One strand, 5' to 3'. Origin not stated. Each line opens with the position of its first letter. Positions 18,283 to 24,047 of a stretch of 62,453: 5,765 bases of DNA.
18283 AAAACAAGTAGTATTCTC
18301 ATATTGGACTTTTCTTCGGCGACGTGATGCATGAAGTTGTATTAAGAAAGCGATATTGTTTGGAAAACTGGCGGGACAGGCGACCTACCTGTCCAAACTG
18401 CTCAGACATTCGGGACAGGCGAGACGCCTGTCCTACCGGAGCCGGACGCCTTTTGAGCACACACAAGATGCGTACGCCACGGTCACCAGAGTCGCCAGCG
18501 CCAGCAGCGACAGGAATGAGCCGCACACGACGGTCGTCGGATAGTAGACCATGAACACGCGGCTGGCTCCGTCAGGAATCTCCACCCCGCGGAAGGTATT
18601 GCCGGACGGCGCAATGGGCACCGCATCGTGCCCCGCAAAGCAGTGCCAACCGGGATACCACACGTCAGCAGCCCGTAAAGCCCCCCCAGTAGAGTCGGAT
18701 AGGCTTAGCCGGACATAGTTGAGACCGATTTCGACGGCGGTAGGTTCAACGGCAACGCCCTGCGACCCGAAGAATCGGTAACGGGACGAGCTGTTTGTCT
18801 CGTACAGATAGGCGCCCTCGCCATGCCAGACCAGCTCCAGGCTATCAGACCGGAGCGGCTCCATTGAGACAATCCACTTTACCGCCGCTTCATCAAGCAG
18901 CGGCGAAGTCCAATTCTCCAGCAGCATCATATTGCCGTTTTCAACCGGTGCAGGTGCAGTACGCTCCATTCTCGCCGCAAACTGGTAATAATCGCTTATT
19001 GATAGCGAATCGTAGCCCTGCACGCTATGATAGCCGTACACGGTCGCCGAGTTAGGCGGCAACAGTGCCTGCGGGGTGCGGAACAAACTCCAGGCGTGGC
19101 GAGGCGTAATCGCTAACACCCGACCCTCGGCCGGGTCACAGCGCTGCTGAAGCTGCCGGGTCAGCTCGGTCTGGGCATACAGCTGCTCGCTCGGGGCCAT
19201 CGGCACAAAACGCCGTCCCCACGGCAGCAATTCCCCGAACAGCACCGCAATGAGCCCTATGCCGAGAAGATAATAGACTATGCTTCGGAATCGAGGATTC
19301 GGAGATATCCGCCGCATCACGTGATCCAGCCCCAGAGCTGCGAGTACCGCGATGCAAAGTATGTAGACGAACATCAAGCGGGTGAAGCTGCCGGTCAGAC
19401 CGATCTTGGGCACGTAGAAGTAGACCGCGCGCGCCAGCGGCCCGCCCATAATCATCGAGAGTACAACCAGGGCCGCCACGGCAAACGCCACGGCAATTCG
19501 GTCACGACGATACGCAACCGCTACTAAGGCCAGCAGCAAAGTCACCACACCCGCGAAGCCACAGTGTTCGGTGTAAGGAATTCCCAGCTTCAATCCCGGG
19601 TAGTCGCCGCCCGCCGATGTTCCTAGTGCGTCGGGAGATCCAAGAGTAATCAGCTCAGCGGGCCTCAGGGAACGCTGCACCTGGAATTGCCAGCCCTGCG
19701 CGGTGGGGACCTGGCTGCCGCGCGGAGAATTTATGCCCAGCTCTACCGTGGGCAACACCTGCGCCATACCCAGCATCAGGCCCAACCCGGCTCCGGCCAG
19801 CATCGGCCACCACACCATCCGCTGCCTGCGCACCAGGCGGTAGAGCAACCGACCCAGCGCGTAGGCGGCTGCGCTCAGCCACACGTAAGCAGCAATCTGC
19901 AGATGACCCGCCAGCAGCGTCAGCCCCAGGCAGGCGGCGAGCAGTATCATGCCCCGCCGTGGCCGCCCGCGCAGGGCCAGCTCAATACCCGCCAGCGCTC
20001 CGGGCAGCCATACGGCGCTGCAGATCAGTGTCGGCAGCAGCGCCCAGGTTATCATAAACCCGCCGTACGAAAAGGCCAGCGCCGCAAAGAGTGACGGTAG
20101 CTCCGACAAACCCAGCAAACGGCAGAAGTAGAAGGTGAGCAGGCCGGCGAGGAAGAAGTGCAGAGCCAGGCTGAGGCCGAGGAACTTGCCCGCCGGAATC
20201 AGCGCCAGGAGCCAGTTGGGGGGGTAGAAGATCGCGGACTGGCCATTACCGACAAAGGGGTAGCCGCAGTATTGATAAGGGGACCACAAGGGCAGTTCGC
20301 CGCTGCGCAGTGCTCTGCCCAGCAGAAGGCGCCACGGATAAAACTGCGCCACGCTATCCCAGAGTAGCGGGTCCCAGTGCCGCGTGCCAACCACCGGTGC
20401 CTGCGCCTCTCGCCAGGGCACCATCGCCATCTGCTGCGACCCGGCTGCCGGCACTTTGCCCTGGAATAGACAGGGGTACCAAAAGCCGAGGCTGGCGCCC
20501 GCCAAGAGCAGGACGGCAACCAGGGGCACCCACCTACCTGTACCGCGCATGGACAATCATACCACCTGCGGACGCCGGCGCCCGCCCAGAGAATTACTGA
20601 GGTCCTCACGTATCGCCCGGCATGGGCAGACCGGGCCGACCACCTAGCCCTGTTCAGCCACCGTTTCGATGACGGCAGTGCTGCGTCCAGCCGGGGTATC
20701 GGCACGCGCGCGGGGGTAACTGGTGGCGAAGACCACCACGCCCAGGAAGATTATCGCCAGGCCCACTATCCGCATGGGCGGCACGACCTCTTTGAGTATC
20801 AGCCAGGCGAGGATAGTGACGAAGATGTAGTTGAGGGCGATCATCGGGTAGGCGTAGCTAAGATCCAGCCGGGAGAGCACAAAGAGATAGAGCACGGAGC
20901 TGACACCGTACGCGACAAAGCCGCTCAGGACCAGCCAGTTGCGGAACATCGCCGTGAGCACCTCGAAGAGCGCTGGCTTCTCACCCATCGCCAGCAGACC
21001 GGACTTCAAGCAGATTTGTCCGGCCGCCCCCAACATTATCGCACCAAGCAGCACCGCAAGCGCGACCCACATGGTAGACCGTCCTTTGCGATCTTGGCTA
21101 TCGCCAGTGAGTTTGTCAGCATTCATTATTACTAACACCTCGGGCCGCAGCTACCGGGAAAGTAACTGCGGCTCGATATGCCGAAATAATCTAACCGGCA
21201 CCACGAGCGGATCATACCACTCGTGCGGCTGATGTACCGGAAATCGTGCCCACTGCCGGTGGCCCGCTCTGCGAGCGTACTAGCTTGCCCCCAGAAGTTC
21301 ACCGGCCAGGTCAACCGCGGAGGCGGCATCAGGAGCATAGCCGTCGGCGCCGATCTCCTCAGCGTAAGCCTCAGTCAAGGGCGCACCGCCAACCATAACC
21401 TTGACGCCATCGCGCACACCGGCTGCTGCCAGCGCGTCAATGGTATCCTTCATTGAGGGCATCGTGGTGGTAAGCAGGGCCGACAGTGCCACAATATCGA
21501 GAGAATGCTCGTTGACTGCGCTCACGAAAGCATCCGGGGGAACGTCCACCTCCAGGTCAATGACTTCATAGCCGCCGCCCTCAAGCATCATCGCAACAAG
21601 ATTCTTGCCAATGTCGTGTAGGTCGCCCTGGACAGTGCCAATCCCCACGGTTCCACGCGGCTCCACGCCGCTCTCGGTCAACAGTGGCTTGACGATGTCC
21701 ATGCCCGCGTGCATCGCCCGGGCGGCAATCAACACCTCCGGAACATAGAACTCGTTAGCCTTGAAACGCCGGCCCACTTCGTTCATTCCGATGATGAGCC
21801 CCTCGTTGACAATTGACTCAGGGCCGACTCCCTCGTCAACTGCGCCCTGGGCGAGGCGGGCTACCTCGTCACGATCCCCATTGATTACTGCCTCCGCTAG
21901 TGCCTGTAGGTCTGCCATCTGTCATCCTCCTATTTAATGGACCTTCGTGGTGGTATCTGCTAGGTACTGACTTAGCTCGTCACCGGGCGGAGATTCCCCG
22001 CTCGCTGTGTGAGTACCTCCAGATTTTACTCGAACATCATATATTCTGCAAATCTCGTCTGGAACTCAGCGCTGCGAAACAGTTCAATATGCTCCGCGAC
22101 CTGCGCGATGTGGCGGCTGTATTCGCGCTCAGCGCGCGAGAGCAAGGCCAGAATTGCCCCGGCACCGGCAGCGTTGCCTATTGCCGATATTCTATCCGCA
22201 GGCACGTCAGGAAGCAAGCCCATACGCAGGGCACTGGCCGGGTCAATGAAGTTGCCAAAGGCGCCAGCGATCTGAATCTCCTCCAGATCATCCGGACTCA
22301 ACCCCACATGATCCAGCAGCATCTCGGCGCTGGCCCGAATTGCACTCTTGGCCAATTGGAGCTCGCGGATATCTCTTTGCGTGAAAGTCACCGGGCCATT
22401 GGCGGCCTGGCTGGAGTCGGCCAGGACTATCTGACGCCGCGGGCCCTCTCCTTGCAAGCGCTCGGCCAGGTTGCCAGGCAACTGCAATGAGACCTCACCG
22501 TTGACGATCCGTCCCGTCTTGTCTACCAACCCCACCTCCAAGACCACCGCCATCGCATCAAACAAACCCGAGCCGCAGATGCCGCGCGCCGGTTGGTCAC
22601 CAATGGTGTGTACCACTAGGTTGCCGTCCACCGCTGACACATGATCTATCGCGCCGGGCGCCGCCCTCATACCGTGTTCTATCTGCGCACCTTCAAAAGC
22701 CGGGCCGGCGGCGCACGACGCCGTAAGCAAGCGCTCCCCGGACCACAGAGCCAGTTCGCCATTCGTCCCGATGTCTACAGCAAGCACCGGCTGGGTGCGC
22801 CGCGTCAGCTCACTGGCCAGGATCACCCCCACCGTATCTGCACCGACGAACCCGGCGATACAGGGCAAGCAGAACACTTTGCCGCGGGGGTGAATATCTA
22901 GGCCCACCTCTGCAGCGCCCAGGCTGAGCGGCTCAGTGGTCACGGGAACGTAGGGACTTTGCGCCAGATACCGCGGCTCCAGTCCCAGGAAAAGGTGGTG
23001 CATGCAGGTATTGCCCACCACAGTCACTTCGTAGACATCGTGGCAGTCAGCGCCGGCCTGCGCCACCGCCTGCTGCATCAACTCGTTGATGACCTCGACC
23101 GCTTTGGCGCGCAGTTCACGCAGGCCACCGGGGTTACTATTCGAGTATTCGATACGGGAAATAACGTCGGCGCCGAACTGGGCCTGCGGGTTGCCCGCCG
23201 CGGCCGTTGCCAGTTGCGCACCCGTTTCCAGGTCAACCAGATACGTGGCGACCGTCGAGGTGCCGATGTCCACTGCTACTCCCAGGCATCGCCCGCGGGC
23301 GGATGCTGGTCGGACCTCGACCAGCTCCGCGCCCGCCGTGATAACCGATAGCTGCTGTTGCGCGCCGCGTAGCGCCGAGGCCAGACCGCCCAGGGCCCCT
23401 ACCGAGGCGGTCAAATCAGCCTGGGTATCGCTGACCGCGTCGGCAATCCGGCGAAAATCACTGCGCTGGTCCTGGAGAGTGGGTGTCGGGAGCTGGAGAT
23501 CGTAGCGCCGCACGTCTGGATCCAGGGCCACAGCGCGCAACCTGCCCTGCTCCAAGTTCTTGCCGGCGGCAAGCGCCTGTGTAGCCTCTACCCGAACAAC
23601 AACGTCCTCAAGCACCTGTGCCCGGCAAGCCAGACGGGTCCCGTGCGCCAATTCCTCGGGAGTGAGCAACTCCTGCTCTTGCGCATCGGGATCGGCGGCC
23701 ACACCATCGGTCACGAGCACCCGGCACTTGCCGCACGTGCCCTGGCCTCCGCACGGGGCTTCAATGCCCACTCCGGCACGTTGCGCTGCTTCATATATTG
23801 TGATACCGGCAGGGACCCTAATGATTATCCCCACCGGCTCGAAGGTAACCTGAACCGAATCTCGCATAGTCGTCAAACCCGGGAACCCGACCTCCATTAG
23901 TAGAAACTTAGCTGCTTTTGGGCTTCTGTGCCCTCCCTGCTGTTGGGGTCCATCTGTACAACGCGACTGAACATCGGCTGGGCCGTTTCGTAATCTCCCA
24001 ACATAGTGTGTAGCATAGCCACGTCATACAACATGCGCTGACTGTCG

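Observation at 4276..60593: Five co-oriented copies of a ~226-bp, TA-flanked, TIR-bounded intergenic element (MITE-like family)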

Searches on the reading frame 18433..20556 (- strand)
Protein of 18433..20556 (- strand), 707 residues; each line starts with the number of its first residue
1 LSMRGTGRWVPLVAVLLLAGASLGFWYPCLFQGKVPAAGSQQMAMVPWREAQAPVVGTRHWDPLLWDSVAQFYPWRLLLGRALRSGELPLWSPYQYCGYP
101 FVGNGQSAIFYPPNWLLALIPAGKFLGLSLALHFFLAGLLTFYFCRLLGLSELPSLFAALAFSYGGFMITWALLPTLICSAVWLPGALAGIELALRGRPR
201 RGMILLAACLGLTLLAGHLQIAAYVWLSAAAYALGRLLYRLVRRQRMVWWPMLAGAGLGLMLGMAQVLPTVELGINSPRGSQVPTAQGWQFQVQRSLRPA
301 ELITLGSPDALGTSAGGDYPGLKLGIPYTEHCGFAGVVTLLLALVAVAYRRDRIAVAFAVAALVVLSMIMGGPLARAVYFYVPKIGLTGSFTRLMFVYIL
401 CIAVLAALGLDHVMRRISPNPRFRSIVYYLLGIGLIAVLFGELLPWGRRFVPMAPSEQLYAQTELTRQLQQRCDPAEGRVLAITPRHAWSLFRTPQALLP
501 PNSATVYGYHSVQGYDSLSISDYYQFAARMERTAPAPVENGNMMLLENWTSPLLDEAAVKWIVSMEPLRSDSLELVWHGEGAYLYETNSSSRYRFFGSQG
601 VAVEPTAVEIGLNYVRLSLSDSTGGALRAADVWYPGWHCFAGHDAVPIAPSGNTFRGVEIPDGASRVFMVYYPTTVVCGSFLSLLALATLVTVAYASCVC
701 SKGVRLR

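Call 28: search_protein_families(library=pfam, proteins=[window:18433-20556:-])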
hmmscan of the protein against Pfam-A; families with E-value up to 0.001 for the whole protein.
window:18433-20556:- (707 aa): 1 family
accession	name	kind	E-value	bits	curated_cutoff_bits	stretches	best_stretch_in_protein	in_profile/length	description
PF09586.16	YfhO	-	9e-07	28.1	28.5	0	129-414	95-361/835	Bacterial membrane protein YfhO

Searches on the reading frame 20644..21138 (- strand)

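Call 28: search_protein_families(library=pfam, proteins=[window:20644-21138:-])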
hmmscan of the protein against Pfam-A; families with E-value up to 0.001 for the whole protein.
window:20644-21138:- (164 aa): 2 families
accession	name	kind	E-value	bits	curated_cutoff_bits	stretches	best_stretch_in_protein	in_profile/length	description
PF00892.27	EamA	-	1.5e-07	32.2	28.2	1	33-137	35-133/135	EamA-like transporter family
PF10639.15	TMEM234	-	5.6e-06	26.8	30.1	1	57-136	31-111/113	Putative transmembrane family 234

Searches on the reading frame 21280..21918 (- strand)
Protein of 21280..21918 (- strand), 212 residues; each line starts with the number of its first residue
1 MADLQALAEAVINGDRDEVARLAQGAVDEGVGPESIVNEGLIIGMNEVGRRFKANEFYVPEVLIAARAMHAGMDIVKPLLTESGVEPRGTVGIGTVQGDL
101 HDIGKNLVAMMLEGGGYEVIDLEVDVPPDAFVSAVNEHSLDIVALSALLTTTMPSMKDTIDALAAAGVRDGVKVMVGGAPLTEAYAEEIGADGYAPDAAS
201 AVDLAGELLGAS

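Call 28: search_protein_families(library=pfam, proteins=[window:21280-21918:-])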
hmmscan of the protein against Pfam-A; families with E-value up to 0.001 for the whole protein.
window:21280-21918:- (212 aa): 2 families
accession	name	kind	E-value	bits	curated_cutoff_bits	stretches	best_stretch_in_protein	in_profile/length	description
PF02310.24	B12-binding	-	5.2e-30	104.2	32.1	1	90-202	2-120/121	B12 binding domain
PF02607.22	B12-binding_2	-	4.1e-24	85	23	1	5-77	3-74/74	B12 binding domain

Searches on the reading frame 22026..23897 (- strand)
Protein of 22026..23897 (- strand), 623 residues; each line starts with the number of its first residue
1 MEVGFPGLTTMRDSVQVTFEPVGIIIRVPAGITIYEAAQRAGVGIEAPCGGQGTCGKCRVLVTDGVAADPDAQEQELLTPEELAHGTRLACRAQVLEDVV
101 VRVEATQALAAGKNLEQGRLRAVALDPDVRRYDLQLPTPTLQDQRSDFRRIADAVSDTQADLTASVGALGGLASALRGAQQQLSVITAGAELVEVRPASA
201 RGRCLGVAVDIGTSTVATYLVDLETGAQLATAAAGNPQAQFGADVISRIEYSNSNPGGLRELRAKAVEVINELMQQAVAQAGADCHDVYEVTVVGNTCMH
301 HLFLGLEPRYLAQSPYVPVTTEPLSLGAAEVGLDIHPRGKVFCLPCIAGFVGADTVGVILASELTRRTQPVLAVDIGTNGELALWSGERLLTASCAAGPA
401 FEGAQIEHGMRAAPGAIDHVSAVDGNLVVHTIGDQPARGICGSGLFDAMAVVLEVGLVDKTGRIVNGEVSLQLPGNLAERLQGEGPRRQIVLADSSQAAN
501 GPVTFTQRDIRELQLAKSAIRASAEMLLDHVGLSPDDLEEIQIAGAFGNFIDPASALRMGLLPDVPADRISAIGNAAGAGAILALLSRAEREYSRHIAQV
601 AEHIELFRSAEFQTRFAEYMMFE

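Call 29: search_protein_families(library=pfam, proteins=[window:22026-23897:-])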
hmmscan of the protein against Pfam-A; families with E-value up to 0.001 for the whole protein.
window:22026-23897:- (623 aa): 4 families
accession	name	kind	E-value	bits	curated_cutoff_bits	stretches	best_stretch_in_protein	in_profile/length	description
PF14574.11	RACo_C_ter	-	1.3e-75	254.3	27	1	371-622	3-249/261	C-terminal domain of RACo the ASKHA domain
PF17651.6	Raco_middle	-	4.6e-62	208.9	26.8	1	205-366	1-162/163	RACo middle region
PF17650.6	RACo_linker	-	3.1e-13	49.8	26.2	1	120-198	3-82/86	RACo linker region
PF00111.32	Fer2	-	7.2e-12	45.5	21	1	18-95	2-76/77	2Fe-2S iron-sulfur cluster binding domain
